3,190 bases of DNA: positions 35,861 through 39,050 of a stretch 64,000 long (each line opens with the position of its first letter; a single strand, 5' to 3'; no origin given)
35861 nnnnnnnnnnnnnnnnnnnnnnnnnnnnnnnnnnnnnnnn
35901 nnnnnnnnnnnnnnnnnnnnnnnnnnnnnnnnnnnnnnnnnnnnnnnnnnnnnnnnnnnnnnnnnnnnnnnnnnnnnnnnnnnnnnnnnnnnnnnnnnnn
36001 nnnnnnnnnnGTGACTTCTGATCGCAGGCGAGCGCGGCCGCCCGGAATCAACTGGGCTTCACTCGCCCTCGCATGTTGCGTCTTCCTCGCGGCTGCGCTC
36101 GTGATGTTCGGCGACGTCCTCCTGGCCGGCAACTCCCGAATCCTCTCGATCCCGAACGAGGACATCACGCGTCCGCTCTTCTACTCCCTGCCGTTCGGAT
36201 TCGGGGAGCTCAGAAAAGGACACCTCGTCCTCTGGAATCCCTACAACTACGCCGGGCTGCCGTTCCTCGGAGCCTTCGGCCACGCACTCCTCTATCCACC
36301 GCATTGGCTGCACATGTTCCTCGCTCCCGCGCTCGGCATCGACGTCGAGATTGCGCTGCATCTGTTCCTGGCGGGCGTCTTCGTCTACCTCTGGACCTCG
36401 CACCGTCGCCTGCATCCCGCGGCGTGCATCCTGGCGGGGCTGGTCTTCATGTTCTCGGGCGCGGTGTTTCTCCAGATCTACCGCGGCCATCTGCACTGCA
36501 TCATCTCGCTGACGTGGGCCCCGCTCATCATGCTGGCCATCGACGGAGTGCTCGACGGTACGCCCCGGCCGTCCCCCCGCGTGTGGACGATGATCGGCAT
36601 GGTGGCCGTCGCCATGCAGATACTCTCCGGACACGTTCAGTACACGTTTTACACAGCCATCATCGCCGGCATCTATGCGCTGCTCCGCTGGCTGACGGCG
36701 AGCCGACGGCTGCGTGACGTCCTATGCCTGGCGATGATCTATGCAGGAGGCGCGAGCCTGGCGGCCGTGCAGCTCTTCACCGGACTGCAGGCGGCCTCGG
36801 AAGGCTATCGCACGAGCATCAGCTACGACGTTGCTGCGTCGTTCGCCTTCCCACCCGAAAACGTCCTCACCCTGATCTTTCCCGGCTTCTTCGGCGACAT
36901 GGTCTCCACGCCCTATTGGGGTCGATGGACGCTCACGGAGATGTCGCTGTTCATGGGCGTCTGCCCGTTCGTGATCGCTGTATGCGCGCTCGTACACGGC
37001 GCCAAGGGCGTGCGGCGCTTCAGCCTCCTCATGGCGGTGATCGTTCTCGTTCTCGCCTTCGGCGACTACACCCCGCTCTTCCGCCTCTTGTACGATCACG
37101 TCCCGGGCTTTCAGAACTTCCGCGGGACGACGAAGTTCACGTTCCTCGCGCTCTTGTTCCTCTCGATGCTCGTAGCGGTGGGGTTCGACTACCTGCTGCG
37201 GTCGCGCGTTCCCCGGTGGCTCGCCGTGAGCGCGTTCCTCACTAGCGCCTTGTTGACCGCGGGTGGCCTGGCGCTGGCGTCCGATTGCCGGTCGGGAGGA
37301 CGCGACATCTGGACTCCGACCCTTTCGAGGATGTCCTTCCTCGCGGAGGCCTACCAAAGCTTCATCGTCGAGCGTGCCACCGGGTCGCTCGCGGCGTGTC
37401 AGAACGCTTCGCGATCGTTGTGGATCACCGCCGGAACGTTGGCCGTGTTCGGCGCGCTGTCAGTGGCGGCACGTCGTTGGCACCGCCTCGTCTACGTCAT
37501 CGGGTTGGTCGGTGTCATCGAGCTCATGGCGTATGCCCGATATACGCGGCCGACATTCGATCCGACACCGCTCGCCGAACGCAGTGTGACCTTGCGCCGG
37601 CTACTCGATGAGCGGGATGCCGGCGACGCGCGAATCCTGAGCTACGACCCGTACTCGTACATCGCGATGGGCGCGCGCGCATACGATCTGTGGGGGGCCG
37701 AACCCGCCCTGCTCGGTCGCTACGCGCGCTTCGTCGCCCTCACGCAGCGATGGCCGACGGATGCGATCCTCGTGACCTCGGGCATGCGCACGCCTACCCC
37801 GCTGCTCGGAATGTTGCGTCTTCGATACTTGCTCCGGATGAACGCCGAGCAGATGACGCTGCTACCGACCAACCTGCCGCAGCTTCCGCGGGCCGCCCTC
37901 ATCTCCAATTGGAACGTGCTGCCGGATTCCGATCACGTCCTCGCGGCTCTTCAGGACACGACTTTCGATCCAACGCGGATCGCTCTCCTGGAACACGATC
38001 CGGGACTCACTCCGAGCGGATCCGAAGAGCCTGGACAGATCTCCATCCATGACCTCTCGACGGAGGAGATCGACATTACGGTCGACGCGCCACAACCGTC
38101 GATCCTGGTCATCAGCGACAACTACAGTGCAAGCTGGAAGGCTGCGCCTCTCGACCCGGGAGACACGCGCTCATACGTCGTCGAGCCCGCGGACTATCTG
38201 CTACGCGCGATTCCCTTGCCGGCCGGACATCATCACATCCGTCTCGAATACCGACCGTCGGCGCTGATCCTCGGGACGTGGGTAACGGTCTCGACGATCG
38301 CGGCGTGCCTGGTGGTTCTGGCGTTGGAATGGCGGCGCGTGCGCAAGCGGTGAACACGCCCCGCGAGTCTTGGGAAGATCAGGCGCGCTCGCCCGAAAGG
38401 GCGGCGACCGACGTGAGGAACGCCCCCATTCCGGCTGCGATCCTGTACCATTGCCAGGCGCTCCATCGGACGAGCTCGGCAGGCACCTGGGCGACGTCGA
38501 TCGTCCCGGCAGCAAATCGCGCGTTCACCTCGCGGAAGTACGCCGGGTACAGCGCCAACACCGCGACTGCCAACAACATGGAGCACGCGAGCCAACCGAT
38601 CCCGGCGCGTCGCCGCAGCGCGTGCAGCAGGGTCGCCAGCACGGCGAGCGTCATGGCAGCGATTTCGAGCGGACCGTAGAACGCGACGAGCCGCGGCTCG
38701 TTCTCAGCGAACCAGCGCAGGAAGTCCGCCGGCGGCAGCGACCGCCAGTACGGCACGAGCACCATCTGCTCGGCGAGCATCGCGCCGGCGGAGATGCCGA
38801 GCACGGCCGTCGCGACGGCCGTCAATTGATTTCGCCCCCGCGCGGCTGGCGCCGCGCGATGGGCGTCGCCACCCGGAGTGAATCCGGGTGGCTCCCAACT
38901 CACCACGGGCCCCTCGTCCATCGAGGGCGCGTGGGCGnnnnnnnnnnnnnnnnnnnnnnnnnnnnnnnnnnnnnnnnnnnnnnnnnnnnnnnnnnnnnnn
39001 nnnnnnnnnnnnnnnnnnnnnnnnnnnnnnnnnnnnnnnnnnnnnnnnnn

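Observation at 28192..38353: Self-contained cassette for synthesis and lipid-carrier-mediated transfer of an unusual modified aminosugar (DPM1/ArnC-like GT2 plus YfhO-type GT-C)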

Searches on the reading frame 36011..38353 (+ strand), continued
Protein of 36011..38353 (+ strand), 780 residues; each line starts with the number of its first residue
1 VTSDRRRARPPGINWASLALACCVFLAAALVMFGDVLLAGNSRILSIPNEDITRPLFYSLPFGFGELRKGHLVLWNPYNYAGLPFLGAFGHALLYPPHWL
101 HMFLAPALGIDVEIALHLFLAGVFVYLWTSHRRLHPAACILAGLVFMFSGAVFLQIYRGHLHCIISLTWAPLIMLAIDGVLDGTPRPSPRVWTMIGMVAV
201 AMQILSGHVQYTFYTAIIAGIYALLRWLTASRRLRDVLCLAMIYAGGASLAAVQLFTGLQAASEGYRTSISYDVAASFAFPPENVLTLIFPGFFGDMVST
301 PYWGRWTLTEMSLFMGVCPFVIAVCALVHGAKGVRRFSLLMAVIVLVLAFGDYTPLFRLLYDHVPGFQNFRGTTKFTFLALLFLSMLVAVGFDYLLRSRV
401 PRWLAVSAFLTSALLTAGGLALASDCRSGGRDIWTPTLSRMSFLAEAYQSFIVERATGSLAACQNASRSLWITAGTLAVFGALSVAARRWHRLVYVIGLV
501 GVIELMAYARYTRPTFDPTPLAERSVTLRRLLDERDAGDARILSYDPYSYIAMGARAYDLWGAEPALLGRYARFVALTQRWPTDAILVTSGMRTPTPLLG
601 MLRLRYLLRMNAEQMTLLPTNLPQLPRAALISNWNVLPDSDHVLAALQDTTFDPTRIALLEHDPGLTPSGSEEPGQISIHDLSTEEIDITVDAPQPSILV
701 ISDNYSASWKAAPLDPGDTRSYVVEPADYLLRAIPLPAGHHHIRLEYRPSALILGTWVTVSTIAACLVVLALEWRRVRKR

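Call 46: fold_search(model_id=the predicted structure, library=pdb)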
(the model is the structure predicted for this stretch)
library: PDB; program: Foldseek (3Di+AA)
matches with E <= 10: 309; with E <= 0.001: 10
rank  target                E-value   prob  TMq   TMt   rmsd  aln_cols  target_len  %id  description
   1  6w98_A                7.3e-06  1.00  0.38  0.25  21.6       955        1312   13  Single-Particle Cryo-EM Structure of Arabinofuranosyltransferase AftD from Mycobacteria (released 2020-05-13)
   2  6wby                  8.3e-06  1.00  0.39  0.26  21.3       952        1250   12  Single-Particle Cryo-EM Structure of Arabinofuranosyltransferase AftD from Mycobacteria, Mutant R1389S Class 2 (released 2020-05-13)
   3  3wak                  1.1e-05  1.00  0.33  0.30  15.3       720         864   13  Crystal structure of the Archaeoglobus fulgidus oligosaccharyltransferase (O29867_ARCFU) in the apo form (released 2013-10-30)
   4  3rce_A                3.7e-05  1.00  0.33  0.37  22.1       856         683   11  Bacterial oligosaccharyltransferase PglB (released 2011-06-15)
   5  6wbx                  1.2e-04  1.00  0.38  0.25  22.9       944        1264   12  Single-Particle Cryo-EM Structure of Arabinofuranosyltransferase AftD from Mycobacteria, Mutant R1389S Class 1 (released 2020-05-13)
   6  8age_A                2.5e-04  1.00  0.33  0.39  14.8       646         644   11  Structure of yeast oligosaccharylransferase complex with acceptor peptide bound (released 2022-12-07)
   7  6ezn_F                3.0e-04  1.00  0.32  0.38  15.1       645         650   13  Cryo-EM structure of the yeast oligosaccharyltransferase (OST) complex (released 2018-01-17)
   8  6s7t_A                3.6e-04  1.00  0.32  0.35  17.6       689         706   13  Cryo-EM structure of human oligosaccharyltransferase complex OST-B (released 2019-12-18)
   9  6ftg_5                3.8e-04  1.00  0.34  0.41  15.6       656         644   14  Subtomogram average of OST-containing ribosome-translocon complexes from canine rough microsomal membranes (released 2018-03-21)
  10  7bvc_B                7.5e-04  1.00  0.33  0.26  20.8       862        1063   12  Cryo-EM structure of Mycobacterium smegmatis arabinosyltransferase EmbA-EmbB-AcpM2 in complex with ethambutol (released 2020-04-29)
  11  8pn9_A                1.1e-02  1.00  0.35  0.40  16.0       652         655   13  Structure of human oligosaccharyltransferase OST-A complex bound to NGI-1 (released 2024-05-08)
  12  7oci_F                1.2e-02  1.00  0.34  0.40  13.2       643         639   11  Cryo-EM structure of yeast Ost6p containing oligosaccharyltransferase complex (released 2022-02-16)
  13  5nva                  1.8e-02  0.16  0.09  0.13  26.1       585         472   11  Substrate-bound outward-open state of a Na+-coupled sialic acid symporter reveals a novel Na+-site (released 2018-04-04)
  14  9i5k_A                3.3e-02  0.97  0.27  0.40  15.5       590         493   12  Structure of the Chaetomium thermophilum Pmt4 homodimer (C2 symmetry) (released 2025-12-24)
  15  9e6i_B                6.5e-02  1.00  0.24  0.25  11.0       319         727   12  Cryo-EM structure of Saccharomyces cerevisiae Pmt4-Ccw5 complex (released 2025-10-15)
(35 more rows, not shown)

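Call 79: find_encoding_contigs(protein=P0027, flank=8000, max_places=1)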
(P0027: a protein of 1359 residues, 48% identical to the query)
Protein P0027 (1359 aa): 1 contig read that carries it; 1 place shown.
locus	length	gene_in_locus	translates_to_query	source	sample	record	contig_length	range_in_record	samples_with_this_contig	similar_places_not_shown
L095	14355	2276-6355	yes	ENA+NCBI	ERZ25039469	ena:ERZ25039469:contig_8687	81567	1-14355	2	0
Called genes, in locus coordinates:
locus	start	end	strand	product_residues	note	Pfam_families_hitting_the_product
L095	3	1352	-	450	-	?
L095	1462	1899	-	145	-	-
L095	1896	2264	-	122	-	PF02604:PhdYeFM_antitox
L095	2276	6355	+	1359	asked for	PF09586:YfhO (faint)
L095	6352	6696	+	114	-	-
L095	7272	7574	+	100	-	-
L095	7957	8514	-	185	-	-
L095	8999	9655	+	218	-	PF00884:Sulfatase, PF01663:Phosphodiest (faint), PF16347:SGSH_C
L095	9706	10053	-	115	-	PF02452:PemK_toxin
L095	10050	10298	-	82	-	-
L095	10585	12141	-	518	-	-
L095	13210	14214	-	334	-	-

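Call 93: search_solved_structures(query=L001:6518-7096:-, max_evalue=1e-8)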
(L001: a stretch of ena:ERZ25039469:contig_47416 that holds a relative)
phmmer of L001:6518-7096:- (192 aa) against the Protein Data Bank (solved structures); distinct sequences matched with E-value up to 1e-8: 12.
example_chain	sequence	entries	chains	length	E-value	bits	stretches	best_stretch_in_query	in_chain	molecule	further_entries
3mqg_A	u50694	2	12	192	5.6e-45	156.7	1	9-168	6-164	Lipopolysaccharides biosynthesis acetyltransferase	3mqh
4mzu_A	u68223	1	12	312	6.4e-44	153.2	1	9-162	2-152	WxcM-like protein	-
7s43_A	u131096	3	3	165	2e-39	138.5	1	8-147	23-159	N-acetyltransferase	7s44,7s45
7s3u_A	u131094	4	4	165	1.4e-38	135.8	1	8-147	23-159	N-acetyltransferase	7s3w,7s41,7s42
3fs8_A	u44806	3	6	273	2.8e-17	66.3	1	32-160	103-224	QdtC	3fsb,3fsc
4dcl_A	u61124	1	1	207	1.2e-12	51.1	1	56-157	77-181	Putative acetyltransferase SACOL2570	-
3ftt_A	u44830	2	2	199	1.4e-12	50.9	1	56-157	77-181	Putative acetyltransferase SACOL2570 | Galactoside O-acetyltransferase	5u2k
4egg_A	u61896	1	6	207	1.4e-12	50.9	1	56-157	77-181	Putative acetyltransferase SACOL2570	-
3v4e_A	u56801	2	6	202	1.5e-12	50.9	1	56-157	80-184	Galactoside O-acetyltransferase | Putative acetyltransferase SACOL2570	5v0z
3ect_A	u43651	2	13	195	1.8e-10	44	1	55-158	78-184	Hexapeptide-repeat containing-acetyltransferase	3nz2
2ic7_A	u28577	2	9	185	2.5e-10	43.6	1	71-160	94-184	Maltose transacetylase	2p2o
3jqy_B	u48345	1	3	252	3.7e-09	39.8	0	110-174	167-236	Polysialic acid O-acetyltransferase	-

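Call 96: search_protein_families(library=pfam, alignment_id=A1, max_evalue=0.001)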
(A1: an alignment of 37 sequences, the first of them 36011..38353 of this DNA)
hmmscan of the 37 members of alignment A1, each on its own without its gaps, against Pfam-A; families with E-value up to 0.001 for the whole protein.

A. member 1, window:36011-38353:+ (780 aa): 1 family
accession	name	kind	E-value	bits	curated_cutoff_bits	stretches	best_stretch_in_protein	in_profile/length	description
PF09586.16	YfhO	-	6.3e-09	35.2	28.5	1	679-759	758-835/835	Bacterial membrane protein YfhO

B. families by the number of members that match (of 37 scanned): 2 families
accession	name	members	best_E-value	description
PF09586.16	YfhO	31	2.5e-12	Bacterial membrane protein YfhO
PF10131.15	PTPS_related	3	5.2e-07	6-pyruvoyl-tetrahydropterin synthase related domain; membrane protein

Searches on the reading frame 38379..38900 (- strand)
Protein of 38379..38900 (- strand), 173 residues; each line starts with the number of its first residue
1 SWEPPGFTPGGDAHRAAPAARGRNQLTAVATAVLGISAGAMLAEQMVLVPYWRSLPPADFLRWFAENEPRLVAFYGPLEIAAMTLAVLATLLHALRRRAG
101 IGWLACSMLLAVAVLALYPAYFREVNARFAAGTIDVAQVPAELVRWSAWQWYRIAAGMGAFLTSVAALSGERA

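Call 28: search_protein_families(library=pfam, proteins=[window:38379-38900:-], max_evalue=0.1)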
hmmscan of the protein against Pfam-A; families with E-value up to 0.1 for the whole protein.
window:38379-38900:- (173 aa): 1 family
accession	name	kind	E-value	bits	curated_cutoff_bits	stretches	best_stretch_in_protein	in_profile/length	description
PF25737.1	Herpes_US8A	-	0.053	14.3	27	1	133-166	81-114/124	Herpesvirus US8.5 protein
